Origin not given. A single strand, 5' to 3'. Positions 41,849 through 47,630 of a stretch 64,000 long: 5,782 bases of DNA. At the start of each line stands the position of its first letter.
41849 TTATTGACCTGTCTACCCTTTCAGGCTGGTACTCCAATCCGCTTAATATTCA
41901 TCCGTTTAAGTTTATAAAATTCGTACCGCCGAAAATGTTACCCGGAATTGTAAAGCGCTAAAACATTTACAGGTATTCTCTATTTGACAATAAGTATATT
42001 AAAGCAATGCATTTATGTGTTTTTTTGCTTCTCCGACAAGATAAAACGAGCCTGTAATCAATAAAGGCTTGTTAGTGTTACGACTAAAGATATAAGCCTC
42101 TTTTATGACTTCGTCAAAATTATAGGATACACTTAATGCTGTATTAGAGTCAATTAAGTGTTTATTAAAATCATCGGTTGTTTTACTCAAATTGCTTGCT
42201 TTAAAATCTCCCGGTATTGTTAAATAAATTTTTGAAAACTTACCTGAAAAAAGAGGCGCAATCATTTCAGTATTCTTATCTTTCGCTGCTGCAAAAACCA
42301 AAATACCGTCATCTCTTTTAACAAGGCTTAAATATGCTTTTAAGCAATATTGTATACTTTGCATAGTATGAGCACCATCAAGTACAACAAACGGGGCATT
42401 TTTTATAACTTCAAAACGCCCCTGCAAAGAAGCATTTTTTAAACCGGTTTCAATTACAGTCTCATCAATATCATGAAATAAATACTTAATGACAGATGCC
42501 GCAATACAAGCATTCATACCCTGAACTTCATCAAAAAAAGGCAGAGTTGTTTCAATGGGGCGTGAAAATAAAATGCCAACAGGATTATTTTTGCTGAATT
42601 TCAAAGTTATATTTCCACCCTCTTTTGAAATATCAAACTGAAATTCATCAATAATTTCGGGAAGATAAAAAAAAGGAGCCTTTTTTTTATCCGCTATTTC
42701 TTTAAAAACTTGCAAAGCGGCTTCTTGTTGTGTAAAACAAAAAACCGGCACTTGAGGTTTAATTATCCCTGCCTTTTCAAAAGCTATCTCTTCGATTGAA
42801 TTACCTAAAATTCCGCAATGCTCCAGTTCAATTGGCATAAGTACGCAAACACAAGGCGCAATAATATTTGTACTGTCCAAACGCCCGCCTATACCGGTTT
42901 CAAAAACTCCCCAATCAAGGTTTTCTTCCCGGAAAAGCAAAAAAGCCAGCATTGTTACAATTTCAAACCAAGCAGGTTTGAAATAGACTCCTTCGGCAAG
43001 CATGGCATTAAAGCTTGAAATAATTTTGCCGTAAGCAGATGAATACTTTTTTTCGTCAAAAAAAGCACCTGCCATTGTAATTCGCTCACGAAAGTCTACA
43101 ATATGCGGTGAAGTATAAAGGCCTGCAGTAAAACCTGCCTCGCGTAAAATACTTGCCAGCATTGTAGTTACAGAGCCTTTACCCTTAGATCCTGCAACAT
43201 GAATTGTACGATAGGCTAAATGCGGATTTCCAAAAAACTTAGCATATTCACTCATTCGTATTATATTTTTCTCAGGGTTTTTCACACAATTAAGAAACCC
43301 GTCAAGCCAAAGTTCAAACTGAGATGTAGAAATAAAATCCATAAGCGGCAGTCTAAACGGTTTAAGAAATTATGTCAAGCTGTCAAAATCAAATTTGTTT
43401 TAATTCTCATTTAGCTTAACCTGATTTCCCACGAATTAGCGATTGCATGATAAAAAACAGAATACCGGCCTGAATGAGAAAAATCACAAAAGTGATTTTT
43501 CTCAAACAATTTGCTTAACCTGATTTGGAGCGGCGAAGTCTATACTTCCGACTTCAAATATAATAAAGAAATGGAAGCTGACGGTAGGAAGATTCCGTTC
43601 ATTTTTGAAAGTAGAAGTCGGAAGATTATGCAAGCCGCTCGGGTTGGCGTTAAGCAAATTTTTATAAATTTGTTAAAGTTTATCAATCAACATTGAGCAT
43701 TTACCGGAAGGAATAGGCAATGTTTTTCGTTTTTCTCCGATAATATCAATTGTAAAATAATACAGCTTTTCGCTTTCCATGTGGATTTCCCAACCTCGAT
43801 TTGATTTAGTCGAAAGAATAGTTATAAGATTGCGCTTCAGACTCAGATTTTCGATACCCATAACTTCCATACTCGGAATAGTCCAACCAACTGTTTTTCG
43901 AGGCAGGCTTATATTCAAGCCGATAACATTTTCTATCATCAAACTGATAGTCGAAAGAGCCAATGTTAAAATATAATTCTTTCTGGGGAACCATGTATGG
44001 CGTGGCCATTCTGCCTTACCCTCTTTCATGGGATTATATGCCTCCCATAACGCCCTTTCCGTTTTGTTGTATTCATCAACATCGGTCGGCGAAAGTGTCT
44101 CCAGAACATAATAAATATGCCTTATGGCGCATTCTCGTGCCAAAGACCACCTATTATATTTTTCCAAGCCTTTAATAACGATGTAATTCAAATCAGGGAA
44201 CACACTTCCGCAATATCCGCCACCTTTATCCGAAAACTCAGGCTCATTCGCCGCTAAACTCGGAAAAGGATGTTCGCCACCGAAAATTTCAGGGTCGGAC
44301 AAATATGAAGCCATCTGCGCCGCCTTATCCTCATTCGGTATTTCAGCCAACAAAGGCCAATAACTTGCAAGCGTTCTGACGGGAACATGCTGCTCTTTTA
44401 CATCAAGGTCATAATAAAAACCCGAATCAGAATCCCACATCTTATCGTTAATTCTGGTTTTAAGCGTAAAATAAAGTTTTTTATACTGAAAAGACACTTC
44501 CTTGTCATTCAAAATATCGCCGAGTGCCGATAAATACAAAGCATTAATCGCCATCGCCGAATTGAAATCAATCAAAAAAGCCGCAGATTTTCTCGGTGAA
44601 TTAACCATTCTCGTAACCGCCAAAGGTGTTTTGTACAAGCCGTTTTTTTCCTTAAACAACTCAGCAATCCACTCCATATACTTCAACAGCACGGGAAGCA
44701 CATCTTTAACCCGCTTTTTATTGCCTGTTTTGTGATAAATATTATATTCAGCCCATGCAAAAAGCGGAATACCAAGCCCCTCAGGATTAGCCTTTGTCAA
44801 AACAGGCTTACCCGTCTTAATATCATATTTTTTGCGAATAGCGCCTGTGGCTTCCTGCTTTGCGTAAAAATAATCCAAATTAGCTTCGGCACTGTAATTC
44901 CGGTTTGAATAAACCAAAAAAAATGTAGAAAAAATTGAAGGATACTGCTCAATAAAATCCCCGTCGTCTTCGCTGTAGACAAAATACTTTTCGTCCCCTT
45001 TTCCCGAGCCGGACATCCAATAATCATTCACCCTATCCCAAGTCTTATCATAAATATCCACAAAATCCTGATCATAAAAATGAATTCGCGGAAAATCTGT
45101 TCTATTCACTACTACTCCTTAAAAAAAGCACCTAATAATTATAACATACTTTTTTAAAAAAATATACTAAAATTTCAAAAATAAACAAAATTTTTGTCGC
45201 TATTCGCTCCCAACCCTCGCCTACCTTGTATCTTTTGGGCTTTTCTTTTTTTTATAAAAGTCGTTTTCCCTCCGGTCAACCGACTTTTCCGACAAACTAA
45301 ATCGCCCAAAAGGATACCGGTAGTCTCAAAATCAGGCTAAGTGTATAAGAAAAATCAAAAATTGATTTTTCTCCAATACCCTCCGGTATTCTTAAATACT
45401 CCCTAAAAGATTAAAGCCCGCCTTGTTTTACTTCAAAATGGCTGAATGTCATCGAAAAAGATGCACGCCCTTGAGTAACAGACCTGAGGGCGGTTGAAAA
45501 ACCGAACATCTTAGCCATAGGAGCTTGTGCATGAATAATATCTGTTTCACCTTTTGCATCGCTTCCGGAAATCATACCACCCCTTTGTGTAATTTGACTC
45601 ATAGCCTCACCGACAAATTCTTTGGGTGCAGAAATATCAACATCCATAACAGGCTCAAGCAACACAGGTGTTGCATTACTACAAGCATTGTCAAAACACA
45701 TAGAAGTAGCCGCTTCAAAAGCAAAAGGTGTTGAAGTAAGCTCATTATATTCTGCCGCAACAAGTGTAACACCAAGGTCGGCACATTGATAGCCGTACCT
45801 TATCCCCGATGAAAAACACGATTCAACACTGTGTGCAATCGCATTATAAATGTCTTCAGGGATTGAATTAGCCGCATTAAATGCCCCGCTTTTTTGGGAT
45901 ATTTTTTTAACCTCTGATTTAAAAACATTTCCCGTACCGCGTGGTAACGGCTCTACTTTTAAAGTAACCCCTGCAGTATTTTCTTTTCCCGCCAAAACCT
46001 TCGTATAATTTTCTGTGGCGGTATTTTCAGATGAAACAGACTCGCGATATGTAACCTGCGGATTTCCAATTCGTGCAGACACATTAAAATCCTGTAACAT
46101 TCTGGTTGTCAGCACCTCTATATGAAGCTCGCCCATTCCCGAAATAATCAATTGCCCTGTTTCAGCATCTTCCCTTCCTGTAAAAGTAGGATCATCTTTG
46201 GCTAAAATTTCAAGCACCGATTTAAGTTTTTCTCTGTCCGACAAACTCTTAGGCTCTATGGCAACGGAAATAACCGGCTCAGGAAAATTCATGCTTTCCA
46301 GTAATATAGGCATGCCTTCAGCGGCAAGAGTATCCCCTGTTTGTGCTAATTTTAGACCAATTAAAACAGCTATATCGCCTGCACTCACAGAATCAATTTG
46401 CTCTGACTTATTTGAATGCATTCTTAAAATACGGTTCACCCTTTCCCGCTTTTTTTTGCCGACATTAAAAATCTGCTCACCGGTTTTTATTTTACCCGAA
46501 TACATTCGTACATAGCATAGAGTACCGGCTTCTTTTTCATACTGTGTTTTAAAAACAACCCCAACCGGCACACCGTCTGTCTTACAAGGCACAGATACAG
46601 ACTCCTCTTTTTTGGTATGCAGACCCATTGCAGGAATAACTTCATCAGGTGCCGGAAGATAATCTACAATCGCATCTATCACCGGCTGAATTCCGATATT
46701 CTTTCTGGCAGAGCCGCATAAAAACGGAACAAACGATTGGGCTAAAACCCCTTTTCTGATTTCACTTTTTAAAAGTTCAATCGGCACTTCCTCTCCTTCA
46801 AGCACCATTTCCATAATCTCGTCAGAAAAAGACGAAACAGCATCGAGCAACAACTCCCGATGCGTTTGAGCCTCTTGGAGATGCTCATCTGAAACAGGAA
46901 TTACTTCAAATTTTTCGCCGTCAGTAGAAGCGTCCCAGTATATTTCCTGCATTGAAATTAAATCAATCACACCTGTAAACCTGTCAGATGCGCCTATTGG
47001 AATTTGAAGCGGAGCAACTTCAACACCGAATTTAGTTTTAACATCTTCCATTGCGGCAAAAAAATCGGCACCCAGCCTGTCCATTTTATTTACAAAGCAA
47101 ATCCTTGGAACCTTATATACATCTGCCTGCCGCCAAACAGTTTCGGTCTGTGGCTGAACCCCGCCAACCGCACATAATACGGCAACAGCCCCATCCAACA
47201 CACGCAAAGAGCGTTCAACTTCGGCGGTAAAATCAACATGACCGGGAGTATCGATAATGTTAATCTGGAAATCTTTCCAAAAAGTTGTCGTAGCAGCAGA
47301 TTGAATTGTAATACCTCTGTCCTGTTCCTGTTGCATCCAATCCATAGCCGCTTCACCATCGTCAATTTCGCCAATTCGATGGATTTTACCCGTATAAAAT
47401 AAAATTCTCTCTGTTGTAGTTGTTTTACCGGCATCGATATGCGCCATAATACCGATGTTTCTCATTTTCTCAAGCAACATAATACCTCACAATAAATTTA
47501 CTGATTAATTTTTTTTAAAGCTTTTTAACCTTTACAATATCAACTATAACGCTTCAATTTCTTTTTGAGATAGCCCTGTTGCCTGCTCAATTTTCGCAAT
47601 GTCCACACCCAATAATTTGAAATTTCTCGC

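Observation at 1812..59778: Dispersed family of 12 modular folded non-coding elements with an invariant core and compensatory stems (family A)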

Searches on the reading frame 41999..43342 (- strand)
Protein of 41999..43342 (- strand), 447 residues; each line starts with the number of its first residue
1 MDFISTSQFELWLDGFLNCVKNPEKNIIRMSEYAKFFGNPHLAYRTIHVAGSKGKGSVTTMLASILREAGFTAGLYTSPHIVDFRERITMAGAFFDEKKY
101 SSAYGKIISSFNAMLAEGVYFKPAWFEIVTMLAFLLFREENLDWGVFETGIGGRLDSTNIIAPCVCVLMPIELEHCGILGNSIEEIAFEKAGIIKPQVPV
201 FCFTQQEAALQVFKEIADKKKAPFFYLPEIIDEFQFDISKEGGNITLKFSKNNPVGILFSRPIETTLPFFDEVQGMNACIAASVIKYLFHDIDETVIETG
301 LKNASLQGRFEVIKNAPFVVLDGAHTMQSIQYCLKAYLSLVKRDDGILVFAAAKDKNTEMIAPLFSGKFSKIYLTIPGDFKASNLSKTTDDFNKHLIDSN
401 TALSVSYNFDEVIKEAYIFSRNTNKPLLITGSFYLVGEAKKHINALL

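Call 16: search_protein_families(library=pfam, proteins=[window:41999-43342:-])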
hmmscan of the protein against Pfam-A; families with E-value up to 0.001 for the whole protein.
window:41999-43342:- (447 aa): 2 families
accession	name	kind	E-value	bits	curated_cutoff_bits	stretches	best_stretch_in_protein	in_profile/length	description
PF02875.26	Mur_ligase_C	-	3.9e-08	34.6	28.4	1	308-432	1-126/127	Mur ligase, glutamate ligase domain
PF08245.18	Mur_ligase_M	-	7.5e-07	29.7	24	0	49-75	1-27/200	Mur ligase middle domain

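Call 17: find_encoding_contigs(protein=window:41999-43342:-, flank=10000, max_places=10)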
Protein window:41999-43342:- (447 aa): 1 contig read that carries it; 1 place shown.
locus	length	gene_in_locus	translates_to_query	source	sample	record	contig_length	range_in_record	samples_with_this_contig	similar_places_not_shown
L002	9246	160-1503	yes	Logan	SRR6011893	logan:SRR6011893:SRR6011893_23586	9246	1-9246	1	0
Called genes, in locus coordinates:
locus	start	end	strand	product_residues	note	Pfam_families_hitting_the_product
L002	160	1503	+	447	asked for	PF08245:Mur_ligase_M (faint), PF02875:Mur_ligase_C, PF27239:FOL3_C (faint)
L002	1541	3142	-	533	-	PF00496:SBP_bac_5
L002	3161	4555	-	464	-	PF27395:TP_0584_C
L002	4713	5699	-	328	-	PF01073:3Beta_HSD, PF01370:Epimerase, PF02719:Polysacc_synt_2 (weak), PF04321:RmlD_sub_bind, PF16363:GDP_Man_Dehyd, PF13460:NAD_binding_10 (weak)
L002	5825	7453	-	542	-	PF00664:ABC_membrane, PF20720:nSTAND3 (weak), PF00005:ABC_tran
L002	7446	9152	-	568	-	PF00664:ABC_membrane, PF00005:ABC_tran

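Call 21: find_homologous_proteins(query=window:41999-43342:-, max_evalue=1e-30)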
Query window:41999-43342:- (447 aa): 7889 proteins with E <= 1e-30 among 8000 candidates; the best 120 are listed.
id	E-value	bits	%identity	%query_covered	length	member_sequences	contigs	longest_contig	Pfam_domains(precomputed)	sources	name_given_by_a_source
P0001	6.0e-297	1002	100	99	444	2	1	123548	PF02875.27,PF08245.19,PF27239.1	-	-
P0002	1.8e-145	503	51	98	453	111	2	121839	PF02875.27,PF08245.19,PF27239.1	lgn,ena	-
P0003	1.3e-142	494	51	98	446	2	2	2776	PF02875.27,PF08245.19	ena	-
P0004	2.4e-142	493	52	99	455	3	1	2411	PF02875.27,PF08245.19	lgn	-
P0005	3.9e-141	489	51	99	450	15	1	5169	PF02875.27,PF08245.19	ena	-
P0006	6.7e-141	488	50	98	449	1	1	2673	PF02875.27,PF08245.19,PF27239.1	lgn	-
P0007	9.7e-141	487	50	99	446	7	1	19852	PF02875.27,PF08245.19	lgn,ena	-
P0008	1.3e-140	487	52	99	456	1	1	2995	PF02875.27,PF08245.19,PF27239.1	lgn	-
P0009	2.1e-139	483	51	99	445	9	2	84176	PF02875.27,PF08245.19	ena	-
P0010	2.3e-139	483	51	99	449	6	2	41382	PF02875.27,PF08245.19,PF27239.1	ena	-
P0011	8.1e-139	481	50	98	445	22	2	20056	PF02875.27,PF08245.19,PF27239.1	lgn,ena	-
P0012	1.0e-138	481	49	99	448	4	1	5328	PF02875.27,PF08245.19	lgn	-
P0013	1.1e-138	481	51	99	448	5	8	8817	PF02875.27,PF08245.19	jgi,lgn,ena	-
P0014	2.6e-138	479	50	98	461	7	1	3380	PF02875.27,PF08245.19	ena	-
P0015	4.3e-138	479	49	98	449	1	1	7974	PF02875.27,PF08245.19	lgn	-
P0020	1.3e-136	474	50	99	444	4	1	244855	PF02875.27,PF08245.19,PF27239.1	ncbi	ncbi:MAG: bifunctional folylpolyglutamate synthase/dihydrofolate synthase [Treponema sp.]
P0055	2.9e-130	453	49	99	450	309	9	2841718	PF02875.27,PF08245.19,PF27239.1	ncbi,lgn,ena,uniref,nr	ncbi:bifunctional folylpolyglutamate synthase/dihydrofolate synthase [Treponema denticola]|uniref:bi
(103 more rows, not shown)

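Call 28: find_encoding_contigs(protein=P0001, flank=10000, max_places=10)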
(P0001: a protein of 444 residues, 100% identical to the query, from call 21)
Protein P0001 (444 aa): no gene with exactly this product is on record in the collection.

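Call 48: find_encoding_contigs(protein=P0002, flank=10000, max_places=3)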
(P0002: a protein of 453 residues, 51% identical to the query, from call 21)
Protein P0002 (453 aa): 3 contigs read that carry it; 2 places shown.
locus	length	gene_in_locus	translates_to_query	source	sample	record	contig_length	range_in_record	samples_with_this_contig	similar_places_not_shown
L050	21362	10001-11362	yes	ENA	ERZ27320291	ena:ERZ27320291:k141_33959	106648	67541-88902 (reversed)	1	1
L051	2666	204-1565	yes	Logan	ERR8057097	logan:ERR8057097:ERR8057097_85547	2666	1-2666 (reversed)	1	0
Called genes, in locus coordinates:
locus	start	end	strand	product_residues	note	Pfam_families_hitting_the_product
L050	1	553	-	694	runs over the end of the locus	PF00009:GTP_EFTU, PF03144:GTP_EFTU_D2, PF22042:EF-G_D2, PF14492:EFG_III, PF16658:RF3_C (weak), PF03764:EFG_IV, PF00679:EFG_C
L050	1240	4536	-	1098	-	PF25063:ARM_TT21_C, PF12895:ANAPC3 (weak), PF13424:TPR_12, PF13414:TPR_11 (weak), PF13424:TPR_12 (weak), PF13432:TPR_16 (weak), PF12895:ANAPC3 (weak), PF14559:TPR_19, +18 more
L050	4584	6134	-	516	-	PF13385:Laminin_G_3, PF00041:fn3 (faint)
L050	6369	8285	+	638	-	PF00144:Beta-lactamase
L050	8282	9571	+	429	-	PF07075:NamZ_N, PF20732:NamZ_C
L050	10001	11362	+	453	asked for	PF08245:Mur_ligase_M (weak), PF02875:Mur_ligase_C, PF27239:FOL3_C (weak)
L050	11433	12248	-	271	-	-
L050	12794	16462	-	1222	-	PF17757:UvrB_inter, PF02559:CarD_TRCF_RID, PF00270:DEAD, PF04851:ResIII, PF00271:Helicase_C, PF03461:TRCF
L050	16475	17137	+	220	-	PF01694:Rhomboid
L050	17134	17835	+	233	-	PF01863:YgjP-like, PF10263:SprT-like (weak)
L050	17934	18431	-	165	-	PF03729:DUF308 (faint)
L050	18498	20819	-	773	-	PF00133:tRNA-synt_1, PF09334:tRNA-synt_1g, PF01588:tRNA_bind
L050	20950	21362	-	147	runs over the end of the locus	PF02082:Rrf2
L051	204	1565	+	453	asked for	PF08245:Mur_ligase_M (weak), PF02875:Mur_ligase_C, PF27239:FOL3_C (weak)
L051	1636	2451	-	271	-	-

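Call 49: find_encoding_contigs(protein=P0055, flank=10000, max_places=2)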
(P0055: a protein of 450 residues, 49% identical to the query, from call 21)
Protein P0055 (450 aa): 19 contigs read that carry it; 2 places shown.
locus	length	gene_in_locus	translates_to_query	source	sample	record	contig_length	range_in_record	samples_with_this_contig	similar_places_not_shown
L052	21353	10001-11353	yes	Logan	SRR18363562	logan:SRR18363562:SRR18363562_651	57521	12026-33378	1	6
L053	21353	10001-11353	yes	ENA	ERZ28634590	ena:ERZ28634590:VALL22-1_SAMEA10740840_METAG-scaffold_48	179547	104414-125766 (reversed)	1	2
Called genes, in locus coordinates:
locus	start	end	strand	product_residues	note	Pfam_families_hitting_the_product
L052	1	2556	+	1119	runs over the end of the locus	PF07719:TPR_2 (faint), PF13181:TPR_8 (faint), PF13424:TPR_12 (faint), PF13428:TPR_14 (faint), PF13431:TPR_17 (faint), PF13432:TPR_16 (faint), PF13414:TPR_11 (weak), PF14559:TPR_19 (weak)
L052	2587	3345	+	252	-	-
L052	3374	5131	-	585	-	PF07973:tRNA_SAD, PF00587:tRNA-synt_2b, PF03129:HGTP_anticodon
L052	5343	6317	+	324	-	-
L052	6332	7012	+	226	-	PF27476:TP_0454_C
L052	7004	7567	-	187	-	PF13189:Cytidylate_kin2, PF13238:AAA_18, PF01202:SKI, PF02224:Cytidylate_kin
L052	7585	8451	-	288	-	PF03755:YicC-like_N, PF08340:YicC-like_C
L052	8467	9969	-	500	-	PF01225:Mur_ligase, PF08245:Mur_ligase_M, PF02875:Mur_ligase_C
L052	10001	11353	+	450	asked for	PF08245:Mur_ligase_M, PF02875:Mur_ligase_C (weak), PF27239:FOL3_C (weak)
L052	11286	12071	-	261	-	PF00849:PseudoU_synth_2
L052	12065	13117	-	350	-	-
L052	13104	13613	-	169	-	-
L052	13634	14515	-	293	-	PF00398:RrnaAD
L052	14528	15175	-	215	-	PF12728:HTH_17, PF00359:PTS_EIIA_2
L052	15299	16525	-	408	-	PF00753:Lactamase_B, PF19583:ODP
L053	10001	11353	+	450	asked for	PF08245:Mur_ligase_M, PF02875:Mur_ligase_C (weak), PF27239:FOL3_C (weak)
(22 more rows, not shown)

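Call 50: find_encoding_contigs(protein=P0020, flank=10000, max_places=2)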
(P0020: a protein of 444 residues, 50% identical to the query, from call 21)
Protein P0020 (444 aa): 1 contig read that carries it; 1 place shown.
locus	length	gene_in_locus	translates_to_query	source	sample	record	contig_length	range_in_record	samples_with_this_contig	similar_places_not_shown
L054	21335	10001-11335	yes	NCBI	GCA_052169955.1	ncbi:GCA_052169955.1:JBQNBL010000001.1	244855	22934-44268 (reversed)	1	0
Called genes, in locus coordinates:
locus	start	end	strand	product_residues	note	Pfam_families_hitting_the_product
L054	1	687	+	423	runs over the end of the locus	PF06050:HGD-D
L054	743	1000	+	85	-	PF11823:Se_S_carrier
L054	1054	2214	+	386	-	PF06050:HGD-D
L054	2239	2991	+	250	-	PF01869:BcrAD_BadFG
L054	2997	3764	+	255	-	-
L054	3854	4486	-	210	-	PF27000:PH_gly_zipper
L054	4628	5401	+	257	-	PF01661:Macro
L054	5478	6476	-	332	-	PF00348:polyprenyl_synt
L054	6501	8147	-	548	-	PF00485:PRK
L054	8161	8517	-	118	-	-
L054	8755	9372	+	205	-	PF01991:vATP-synt_E (weak)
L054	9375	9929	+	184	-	PF10962:DUF2764 (faint)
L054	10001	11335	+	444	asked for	PF08245:Mur_ligase_M (faint), PF27239:FOL3_C (faint), PF02875:Mur_ligase_C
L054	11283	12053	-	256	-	PF00849:PseudoU_synth_2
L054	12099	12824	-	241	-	PF10096:DUF2334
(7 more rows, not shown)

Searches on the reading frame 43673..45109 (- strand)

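Call 16: search_protein_families(library=pfam, proteins=[window:43673-45109:-])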
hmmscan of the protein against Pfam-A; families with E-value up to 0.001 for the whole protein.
window:43673-45109:- (478 aa): 3 families
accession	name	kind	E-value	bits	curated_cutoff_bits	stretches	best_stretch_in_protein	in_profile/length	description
PF22422.2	MGH1-like_GH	-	9.2e-31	108.1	27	1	75-362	25-344/356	Mannosylglycerate hydrolase MGH1-like glycoside hydrolase domain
PF01204.24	Trehalase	-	1.9e-13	50.6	21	1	175-339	302-466/512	Trehalase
PF03200.22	Glyco_hydro_63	-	4.4e-08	32.8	22.4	1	240-367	341-474/492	Glycosyl hydrolase family 63 C-terminal domain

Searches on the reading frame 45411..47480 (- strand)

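Call 16: search_protein_families(library=pfam, proteins=[window:45411-47480:-])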
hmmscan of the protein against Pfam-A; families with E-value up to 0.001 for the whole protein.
window:45411-47480:- (689 aa): 7 families
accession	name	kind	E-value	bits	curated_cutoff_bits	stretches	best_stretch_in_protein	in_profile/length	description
PF00009.33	GTP_EFTU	-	3e-67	226.3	26.5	1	5-276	2-187/188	Elongation factor Tu GTP binding domain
PF14492.12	EFG_III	-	1.4e-26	92.7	27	1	399-472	1-74/75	Elongation Factor G, domain III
PF00679.30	EFG_C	-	1.6e-24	86.2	27.9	1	606-685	1-81/89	Elongation factor G C-terminus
PF03764.24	EFG_IV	-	4e-19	69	24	1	474-603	1-120/121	Elongation factor G, domain IV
PF03144.31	GTP_EFTU_D2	-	6.5e-17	62.2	30.3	1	319-386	1-73/73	Elongation factor Tu domain 2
PF22042.2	EF-G_D2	-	4.4e-15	56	27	1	307-386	4-82/84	Elongation factor G domain 2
PF16658.11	RF3_C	-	1.9e-05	24.9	40.1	1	408-496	15-103/132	Class II release factor RF3, C-terminal domain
